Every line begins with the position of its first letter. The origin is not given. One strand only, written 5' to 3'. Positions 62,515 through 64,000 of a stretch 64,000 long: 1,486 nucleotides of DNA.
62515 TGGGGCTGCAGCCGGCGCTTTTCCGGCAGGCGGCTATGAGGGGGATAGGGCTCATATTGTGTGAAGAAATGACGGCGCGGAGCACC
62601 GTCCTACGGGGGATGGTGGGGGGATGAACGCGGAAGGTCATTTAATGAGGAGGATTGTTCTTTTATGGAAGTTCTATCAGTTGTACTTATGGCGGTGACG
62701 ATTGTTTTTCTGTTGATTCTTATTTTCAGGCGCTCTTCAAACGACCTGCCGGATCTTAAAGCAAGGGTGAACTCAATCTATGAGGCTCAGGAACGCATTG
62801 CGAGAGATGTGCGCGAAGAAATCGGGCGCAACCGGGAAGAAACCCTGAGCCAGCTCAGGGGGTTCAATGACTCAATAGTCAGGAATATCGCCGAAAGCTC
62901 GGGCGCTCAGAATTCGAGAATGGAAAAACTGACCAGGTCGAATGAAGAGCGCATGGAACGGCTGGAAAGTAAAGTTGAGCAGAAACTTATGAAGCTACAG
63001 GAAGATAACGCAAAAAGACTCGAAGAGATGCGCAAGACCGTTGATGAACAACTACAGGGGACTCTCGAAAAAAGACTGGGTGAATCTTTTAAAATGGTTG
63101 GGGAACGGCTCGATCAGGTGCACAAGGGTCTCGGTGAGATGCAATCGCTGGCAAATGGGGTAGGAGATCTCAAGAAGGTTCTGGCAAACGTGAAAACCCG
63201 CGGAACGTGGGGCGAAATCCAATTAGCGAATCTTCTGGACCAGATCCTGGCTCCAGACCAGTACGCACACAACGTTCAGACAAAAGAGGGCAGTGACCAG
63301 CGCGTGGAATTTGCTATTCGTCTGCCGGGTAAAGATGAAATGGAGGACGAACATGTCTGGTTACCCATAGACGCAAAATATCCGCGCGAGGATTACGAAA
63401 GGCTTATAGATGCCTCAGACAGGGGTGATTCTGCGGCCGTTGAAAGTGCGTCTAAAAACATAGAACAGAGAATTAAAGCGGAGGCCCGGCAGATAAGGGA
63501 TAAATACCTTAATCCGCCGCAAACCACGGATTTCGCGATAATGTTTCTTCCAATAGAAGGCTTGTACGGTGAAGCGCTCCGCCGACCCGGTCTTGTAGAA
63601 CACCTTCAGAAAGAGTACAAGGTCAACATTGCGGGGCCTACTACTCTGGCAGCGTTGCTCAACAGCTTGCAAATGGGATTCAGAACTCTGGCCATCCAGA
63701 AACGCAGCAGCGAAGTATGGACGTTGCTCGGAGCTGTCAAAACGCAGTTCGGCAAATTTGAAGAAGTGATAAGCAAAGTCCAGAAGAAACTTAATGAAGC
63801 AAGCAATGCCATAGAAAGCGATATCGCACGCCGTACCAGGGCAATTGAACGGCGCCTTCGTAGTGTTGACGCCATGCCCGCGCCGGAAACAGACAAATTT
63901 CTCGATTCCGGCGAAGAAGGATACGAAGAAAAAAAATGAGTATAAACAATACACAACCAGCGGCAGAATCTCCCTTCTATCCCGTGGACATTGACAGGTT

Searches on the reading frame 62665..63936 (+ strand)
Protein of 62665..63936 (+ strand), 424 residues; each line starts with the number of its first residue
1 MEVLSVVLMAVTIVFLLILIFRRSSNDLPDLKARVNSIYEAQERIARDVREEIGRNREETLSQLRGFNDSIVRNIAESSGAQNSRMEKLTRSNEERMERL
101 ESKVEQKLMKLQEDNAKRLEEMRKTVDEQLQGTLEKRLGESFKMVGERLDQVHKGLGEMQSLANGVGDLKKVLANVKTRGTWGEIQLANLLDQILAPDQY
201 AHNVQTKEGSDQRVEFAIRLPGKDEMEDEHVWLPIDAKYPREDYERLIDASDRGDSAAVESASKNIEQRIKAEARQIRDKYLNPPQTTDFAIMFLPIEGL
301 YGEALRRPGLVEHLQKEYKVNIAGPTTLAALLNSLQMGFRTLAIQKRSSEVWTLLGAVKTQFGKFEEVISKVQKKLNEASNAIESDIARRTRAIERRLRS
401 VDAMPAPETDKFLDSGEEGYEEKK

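Call 83: list_cluster_members(proteins=[window:62665-63936:+, window:62168-62575:+])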
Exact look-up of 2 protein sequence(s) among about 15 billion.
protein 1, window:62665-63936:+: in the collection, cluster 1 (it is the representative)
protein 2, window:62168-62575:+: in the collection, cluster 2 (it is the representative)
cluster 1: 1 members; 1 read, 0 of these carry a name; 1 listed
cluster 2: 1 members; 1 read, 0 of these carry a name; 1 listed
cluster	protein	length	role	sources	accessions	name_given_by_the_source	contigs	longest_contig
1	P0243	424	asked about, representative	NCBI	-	-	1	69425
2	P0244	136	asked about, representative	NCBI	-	-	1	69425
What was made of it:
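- Tried and rejected: Those clusters had no other members (call 83).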
